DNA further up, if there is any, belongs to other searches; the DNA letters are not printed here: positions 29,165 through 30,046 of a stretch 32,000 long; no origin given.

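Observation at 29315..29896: Extra 193-aa ORF wedged between narG and narH, possibly hemerythrin-like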

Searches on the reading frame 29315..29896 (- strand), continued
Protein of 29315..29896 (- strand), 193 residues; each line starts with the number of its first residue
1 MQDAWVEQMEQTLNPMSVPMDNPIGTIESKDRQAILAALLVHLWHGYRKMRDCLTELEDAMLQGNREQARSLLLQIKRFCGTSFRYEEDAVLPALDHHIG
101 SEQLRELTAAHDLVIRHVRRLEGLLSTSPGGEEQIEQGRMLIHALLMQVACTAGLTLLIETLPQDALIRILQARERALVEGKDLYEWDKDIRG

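Call 47: search_solved_structures(query=A3, max_evalue=1, show_alignments=3)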
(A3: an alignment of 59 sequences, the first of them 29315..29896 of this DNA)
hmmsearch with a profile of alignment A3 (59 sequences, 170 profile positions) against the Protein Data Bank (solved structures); distinct sequences matched with E-value up to 1: 20.
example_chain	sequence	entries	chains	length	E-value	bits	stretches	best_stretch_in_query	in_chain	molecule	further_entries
2awc_A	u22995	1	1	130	2.7e-05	27.3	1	14-60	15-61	hemerythrin-like domain protein DcrH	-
2avk_A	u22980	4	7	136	3.3e-05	27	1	14-59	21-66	hemerythrin-like domain protein DcrH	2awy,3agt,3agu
3whn_A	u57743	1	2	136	4.7e-05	26.5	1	14-59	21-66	Hemerythrin-like domain protein DcrH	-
3waq_A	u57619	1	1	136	6.2e-05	26.1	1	14-59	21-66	Hemerythrin-like domain protein DcrH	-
9y1s_A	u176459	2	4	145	0.0015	21.6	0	18-81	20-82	Rhobin9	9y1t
4xq1_A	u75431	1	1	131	0.0018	21.3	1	14-60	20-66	Bacteriohemerythrin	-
4xpx_A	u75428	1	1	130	0.0021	21.1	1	14-98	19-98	Bacteriohemerythrin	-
4xpw_A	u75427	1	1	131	0.0027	20.8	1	13-92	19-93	Bacteriohemerythrin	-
4xpy_A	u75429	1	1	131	0.0028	20.7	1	14-92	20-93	Bacteriohemerythrin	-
6q09_A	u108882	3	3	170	0.004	20.2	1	34-106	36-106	Hemerythrin HHE cation binding domain protein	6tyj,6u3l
2ras_A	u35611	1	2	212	0.013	18.6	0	94-143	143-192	Transcriptional regulator, TetR family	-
29sb_A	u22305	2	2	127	0.02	18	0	6-47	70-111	KABLE2.5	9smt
3cax_A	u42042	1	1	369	0.052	16.6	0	41-98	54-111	Uncharacterized protein PF0695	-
9c7z_A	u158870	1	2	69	0.096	15.7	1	74-119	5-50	HALC3_919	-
3epu_A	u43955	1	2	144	0.15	15.2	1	48-100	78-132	STM2138 Virulence Chaperone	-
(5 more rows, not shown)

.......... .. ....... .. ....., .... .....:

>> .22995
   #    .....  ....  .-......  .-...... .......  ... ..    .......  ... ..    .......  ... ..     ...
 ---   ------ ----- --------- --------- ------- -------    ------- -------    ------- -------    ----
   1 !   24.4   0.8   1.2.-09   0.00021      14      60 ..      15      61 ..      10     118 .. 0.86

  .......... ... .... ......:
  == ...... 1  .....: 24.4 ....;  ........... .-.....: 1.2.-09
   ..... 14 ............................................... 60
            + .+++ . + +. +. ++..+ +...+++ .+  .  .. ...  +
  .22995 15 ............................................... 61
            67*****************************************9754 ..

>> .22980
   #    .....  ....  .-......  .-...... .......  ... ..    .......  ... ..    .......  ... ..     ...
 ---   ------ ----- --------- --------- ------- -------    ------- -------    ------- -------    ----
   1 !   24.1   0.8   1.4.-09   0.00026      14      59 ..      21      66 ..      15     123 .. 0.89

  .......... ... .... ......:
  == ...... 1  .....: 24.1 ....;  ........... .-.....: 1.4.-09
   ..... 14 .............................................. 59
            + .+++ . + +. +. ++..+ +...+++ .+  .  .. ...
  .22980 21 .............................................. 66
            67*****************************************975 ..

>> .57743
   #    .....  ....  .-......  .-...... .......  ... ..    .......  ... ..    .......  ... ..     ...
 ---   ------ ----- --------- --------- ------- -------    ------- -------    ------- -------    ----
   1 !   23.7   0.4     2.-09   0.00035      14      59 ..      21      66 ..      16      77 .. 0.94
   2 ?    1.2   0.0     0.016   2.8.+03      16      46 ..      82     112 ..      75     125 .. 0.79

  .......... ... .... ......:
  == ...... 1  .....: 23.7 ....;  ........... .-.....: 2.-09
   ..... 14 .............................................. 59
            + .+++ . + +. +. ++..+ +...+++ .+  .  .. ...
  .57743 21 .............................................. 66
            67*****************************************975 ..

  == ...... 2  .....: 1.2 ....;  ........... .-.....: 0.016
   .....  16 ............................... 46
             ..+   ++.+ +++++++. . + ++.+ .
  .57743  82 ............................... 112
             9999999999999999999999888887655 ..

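Call 61: predict_structure(alignment_id=A5)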
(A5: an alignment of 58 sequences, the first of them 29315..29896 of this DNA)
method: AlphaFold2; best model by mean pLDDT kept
length: 193 residues; sequences in the alignment: 58
mean_pLDDT: 88.0   pTM: 0.81
mean pLDDT of the five models: 88.0, 87.8, 87.4, 86.8, 86.8
residues with pLDDT >= 90: 153; 70-90: 10; 50-70: 23; < 50: 7
segments of 3 or more residues with pLDDT < 50: 1-3, 13-15
pLDDT, mean of each block of 10 residues (from residue 1): 50 52 68 93 93 98 95 96 95 96 95 97 86 94 97 95 97 93 91 62
secondary structure, 60 per line:
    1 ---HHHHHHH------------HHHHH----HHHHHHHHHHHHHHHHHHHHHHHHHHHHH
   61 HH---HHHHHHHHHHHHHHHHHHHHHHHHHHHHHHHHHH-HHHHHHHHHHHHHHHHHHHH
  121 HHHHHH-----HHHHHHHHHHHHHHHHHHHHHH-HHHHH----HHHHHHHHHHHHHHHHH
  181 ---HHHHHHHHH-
elements in order: H4-10 H23-27 H32-62 H66-99 H101-126 H132-153 H155-159 H164-180 H184-192
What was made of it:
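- On Hemerythrin/HHE superfamily (PF01814): AlphaFold2 with a 58-sequence alignment gives pLDDT 88 and pTM 0.81, with helices 32-62, 66-99, 101-126 and 132-159 plus two C-terminal helices (call 61).
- Checked: The AlphaFold2 model is all-helical, with pLDDT 88 and pTM 0.81 (call 61).
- The fold prediction is confident (call 61).
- Tried and rejected: It was replaced by the 58-sequence run (call 61).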

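Call 65: fold_search(model_id=the predicted structure, library=pdb)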
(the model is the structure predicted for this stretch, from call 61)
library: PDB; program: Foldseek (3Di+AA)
matches with E <= 10: 668; with E <= 0.001: 0
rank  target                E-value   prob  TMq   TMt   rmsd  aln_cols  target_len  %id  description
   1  8tn1_A                1.8e-02  0.99  0.31  0.39  10.2       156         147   16  De novo designed protein binds poly ADP ribose polymerase inhibitors (PARPi) - apo (released 2024-04-24)
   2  6q09                  1.1e-01  0.99  0.44  0.51   5.5       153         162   18  Crystal structure of iron-bound Hemerythrin HHE cation binding domain-containing protein: Rv2633c homolog from Mycobacte (released 2020-01-22)
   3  7xge_A                1.2e-01  0.89  0.34  0.37  11.3       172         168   13  Crystal structure of MCL-1 in complex with computationally designed inhibitor protein (released 2022-07-20)
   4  6w6x_A                1.6e-01  0.99  0.41  0.58   7.1       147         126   11  Crystal Structure of ABLE Apo-protein (released 2020-08-26)
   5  6pw8_A                1.7e-01  1.00  0.45  0.66   7.5       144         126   15  Hydrocarbon-Stapled Paxillin Peptide Bound to the Focal Adhesion Targeting (FAT) Domain of the Focal Adhesion Kinase ( (released 2020-07-22)
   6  9tav_B                1.8e-01  1.00  0.46  0.69   4.0       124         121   12  De novo photoenzyme photoABLE2 in complex with substrate (released 2026-03-25)
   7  3cax                  1.9e-01  1.00  0.54  0.32   4.4       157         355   12  Crystal structure of uncharacterized protein PF0695 (released 2008-03-18)
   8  5l0d_A                1.9e-01  0.44  0.21  0.24  12.9       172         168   13  Human Metavinculin(residues 959-1130) in complex with PIP2 (released 2016-08-31)
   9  3k1i_B                2.0e-01  0.99  0.39  0.65   4.5       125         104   14  Crystal strcture of FliS-HP1076 complex in H. pylori (released 2010-06-30)
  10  9tas                  2.3e-01  0.99  0.44  0.63   6.5       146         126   12  De novo photoenzyme photoABLE1 in complex with substrate (released 2026-03-25)
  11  6e7e                  2.4e-01  0.33  0.22  0.25  13.5       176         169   12  High resolution crystal structure of IncA soluble domain (released 2019-07-10)
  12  2awc                  2.5e-01  1.00  0.42  0.60   3.7       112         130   15  deoxy-DcrH-Hr (released 2006-08-15)
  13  6x8n_A                2.6e-01  0.69  0.28  0.40  16.1       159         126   11  Crystal Structure of H49A ABLE mutant (released 2020-08-26)
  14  7jh6_A                2.6e-01  0.51  0.27  0.30  11.8       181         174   14  De novo designed two-domain di-Zn(II) and porphyrin-binding protein (released 2020-12-09)
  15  5l0d_D                2.6e-01  0.38  0.22  0.24  11.6       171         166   10  Human Metavinculin(residues 959-1130) in complex with PIP2 (released 2016-08-31)
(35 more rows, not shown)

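Call 66: search_protein_families(library=pfam, alignment_id=A6, max_evalue=0.00001)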
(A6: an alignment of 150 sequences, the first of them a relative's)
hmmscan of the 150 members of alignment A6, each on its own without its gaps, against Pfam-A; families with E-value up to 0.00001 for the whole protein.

A. member 1, L015:4345-7992:+ (1215 aa): 2 families
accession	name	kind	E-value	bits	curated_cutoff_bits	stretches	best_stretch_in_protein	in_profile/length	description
PF00384.28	Molybdopterin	-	3.9e-58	197.6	24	1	91-803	1-352/353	Molybdopterin oxidoreductase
PF01568.27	Molydop_binding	-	6.3e-20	71.7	26.8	1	1067-1177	1-101/110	Molydopterin dinucleotide binding domain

B. families by the number of members that match (of 150 scanned): 135 families (the first 25 are shown)
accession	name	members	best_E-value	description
PF13686.11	DrsE_2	10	6.2e-19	DsrE/DsrF/DrsH-like family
PF02635.20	DsrE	8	1e-09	DsrE/DsrF-like family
PF12838.12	Fer4_7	5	1.3e-12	4Fe-4S dicluster domain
PF13237.11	Fer4_10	5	2.3e-11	4Fe-4S dicluster domain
PF00384.28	Molybdopterin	4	1.1e-59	Molybdopterin oxidoreductase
PF08448.16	PAS_4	4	2.7e-31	PAS fold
PF01568.27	Molydop_binding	4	7.6e-23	Molydopterin dinucleotide binding domain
PF13426.13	PAS_9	4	1.4e-22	PAS domain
PF00989.32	PAS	4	6.7e-21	PAS fold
PF01814.28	Hemerythrin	4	1.2e-20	Hemerythrin HHE cation binding domain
PF00072.30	Response_reg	4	1.4e-19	Response regulator receiver domain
PF04055.27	Radical_SAM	4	1.7e-17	Radical SAM superfamily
PF02665.19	Nitrate_red_gam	3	3.5e-88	Nitrate reductase gamma subunit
PF01923.23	Cob_adeno_trans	3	7.4e-66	Cobalamin adenosyltransferase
PF07690.21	MFS_1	3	1.8e-53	Major Facilitator Superfamily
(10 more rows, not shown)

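Call 69: search_solved_structures(query=A7, max_evalue=0.1, show_alignments=5)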
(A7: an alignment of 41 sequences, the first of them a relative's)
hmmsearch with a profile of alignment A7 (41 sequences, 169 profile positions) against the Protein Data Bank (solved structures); distinct sequences matched with E-value up to 0.1: 14.
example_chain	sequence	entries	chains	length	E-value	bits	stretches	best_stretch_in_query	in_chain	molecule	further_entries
2awc_A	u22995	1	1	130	6.1e-05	26.1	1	13-59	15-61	hemerythrin-like domain protein DcrH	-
2avk_A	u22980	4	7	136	6.9e-05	25.9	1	13-59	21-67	hemerythrin-like domain protein DcrH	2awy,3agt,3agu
3whn_A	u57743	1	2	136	8e-05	25.7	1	13-59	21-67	Hemerythrin-like domain protein DcrH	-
3waq_A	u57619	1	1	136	9e-05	25.6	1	13-59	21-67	Hemerythrin-like domain protein DcrH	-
4xpx_A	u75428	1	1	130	0.0039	20.2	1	12-97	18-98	Bacteriohemerythrin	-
4xq1_A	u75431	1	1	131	0.0046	20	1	12-91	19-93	Bacteriohemerythrin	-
4xpw_A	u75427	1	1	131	0.0051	19.9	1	12-61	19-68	Bacteriohemerythrin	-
4xpy_A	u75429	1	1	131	0.0054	19.8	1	12-60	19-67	Bacteriohemerythrin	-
6q09_A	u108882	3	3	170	0.0067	19.5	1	33-105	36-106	Hemerythrin HHE cation binding domain protein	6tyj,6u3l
9y1s_A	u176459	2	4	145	0.024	17.6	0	18-80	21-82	Rhobin9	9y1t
2ras_A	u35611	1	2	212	0.054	16.5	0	95-142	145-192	Transcriptional regulator, TetR family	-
9c7z_A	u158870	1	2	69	0.059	16.4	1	73-118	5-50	HALC3_919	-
29sb_A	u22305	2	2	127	0.089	15.8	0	16-46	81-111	KABLE2.5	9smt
3cax_A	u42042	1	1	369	0.091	15.8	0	50-97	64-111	Uncharacterized protein PF0695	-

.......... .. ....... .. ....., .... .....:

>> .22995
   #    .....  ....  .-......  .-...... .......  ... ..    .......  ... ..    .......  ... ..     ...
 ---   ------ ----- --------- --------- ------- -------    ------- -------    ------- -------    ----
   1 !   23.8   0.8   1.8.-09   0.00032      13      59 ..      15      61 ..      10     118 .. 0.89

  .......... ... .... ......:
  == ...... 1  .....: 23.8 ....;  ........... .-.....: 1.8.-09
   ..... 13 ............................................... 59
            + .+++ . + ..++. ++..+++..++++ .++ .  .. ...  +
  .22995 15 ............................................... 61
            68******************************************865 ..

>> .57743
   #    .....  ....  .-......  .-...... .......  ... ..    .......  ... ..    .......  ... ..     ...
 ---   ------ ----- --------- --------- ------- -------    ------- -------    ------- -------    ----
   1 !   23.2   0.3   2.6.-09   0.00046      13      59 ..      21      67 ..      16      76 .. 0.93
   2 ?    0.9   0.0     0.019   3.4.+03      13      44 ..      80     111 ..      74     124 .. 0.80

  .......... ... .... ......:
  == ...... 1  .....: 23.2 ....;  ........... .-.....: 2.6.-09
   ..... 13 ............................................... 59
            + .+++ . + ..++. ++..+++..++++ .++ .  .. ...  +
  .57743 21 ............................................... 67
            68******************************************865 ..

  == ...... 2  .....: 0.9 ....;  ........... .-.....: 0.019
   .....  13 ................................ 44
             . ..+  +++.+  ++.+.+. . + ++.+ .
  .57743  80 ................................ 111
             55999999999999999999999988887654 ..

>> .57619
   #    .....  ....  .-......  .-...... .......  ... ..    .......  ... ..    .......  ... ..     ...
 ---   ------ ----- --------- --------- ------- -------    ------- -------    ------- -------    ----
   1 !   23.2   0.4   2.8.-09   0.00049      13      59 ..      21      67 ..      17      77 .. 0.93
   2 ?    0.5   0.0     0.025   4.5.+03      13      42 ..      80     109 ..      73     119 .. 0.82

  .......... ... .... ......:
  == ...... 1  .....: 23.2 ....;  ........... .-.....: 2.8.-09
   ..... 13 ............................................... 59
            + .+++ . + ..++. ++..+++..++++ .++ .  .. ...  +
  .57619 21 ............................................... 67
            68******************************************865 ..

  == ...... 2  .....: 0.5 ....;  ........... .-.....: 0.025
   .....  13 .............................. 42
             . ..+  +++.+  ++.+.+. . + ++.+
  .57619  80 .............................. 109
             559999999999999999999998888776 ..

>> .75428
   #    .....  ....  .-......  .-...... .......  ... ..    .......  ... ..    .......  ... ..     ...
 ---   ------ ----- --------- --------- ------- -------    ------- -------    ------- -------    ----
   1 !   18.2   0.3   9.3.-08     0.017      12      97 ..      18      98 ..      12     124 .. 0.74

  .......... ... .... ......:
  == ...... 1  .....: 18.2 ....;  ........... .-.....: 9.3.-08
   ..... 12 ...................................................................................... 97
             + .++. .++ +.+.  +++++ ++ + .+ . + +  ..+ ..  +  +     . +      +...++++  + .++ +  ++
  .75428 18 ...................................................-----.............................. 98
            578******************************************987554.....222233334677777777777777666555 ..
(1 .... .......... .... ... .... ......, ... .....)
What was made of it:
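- Ligand identity rests on alignment to solved hemerythrins (calls 47, 69).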

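Call 71: list_cluster_members(proteins=[window:29315-29896:-, P0007, L093:7962-8444:+, L029:2121-2624:+, L018:8010-8495:+, P0132, P0133, P0135, P0137, P0146])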
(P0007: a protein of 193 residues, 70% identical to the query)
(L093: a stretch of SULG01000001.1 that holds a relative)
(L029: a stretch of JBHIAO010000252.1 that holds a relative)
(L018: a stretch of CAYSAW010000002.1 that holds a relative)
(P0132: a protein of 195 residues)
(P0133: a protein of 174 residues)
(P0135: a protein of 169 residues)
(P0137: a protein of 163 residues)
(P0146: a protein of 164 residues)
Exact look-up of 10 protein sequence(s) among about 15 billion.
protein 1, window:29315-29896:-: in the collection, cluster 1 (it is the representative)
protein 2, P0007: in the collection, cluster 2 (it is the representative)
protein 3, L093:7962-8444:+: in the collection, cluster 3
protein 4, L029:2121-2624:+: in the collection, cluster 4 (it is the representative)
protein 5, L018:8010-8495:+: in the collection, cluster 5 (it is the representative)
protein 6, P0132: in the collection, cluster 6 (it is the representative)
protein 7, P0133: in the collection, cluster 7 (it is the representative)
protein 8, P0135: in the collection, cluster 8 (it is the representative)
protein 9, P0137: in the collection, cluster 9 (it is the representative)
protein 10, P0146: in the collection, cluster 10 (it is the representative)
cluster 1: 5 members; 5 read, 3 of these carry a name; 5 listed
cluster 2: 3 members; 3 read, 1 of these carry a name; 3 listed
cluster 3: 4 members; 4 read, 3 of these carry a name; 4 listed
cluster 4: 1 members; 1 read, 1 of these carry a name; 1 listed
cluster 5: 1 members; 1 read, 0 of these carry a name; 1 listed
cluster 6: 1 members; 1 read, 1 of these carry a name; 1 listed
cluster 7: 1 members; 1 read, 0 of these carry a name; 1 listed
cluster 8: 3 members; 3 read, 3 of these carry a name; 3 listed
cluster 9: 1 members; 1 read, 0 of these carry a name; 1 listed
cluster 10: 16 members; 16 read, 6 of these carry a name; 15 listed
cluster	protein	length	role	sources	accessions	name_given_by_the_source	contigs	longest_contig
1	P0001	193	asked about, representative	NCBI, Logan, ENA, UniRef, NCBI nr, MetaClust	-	-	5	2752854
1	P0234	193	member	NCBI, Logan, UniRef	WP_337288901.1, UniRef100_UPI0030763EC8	hypothetical protein [Candidatus Methylomirabilis sp.] | hypothetical protein n=1 Tax=Candidatus Methylomirabilis sp. TaxID=2032687 ...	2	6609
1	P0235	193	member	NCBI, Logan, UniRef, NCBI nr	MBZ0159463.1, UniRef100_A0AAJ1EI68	MAG: hypothetical protein K8G79_04915 [bacterium] | Uncharacterized protein n=1 Tax=Candidatus Methylomirabilis tolerans TaxID=3123416 ... | hypothetical protein [Candidatus Methylomirabilis sp.]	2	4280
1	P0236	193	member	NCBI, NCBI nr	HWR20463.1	MAG TPA: hypothetical protein VN444_01230 [Verrucomicrobiae bacterium] | hypothetical protein [Verrucomicrobiae bacterium]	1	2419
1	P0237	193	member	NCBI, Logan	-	-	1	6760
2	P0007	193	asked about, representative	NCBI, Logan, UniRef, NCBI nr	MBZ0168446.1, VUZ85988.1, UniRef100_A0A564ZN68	hypothetical protein MELA_02382 [Candidatus Methylomirabilis lanthanidiphila] | Hemerythrin-like domain-containing protein n=1 Tax=Candidatus Methylomirabilis ... | hemerythrin domain-containing protein [Candidatus Methylomirabilis lanthanidiphila]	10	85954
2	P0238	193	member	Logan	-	-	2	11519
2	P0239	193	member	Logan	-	-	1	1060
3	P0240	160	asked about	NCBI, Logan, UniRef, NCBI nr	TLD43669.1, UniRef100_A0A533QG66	MAG: hypothetical protein JETT_0100 [Candidatus Jettenia ecosi] | Hemerythrin-like domain-containing protein n=1 Tax=Candidatus Jettenia ecosi ...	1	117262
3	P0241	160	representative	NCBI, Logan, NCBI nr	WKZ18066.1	MAG: hemerythrin domain-containing protein [Candidatus Jettenia sp. CY-1]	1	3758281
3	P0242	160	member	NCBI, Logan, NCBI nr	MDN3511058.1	MAG: hemerythrin domain-containing protein [Candidatus Jettenia sp.] | hemerythrin domain-containing protein [Candidatus Jettenia sp.]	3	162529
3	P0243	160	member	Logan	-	-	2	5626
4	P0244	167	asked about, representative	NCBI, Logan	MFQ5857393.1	MAG: hemerythrin domain-containing protein [Anaerolineae bacterium]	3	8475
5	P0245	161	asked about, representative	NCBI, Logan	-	-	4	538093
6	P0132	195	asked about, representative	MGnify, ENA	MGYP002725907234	CR=1 FL=1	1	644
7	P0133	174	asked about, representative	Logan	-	-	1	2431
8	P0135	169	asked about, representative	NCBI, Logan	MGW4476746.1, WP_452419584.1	hemerythrin domain-containing protein [Nonomuraea sp. NPDC004354]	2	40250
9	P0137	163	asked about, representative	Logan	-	-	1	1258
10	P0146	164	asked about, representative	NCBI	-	-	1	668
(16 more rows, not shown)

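Call 72: search_dna_similar(query=window:29315-29896:-, collection=plasmids, mode=protein, max_evalue=0.001, max_rows=20)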
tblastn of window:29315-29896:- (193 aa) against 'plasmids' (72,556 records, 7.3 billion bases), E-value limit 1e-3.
Records with a match: 1; places in all: 1; records where one place covers at least 80% of the query: 0.
Best place of each record, by identity: <60% 1.
By first word of the organism name: Haloferax 1.
By predicted mobility (MOB-suite, as given by PLSDB): non-mobilizable 1.
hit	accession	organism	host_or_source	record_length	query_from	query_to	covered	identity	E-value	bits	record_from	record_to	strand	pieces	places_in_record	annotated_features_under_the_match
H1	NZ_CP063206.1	Haloferax gibbonsii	cultured ...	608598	47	192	76%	30.1%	4e-11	68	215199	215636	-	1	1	hemerythrin domain-containing protein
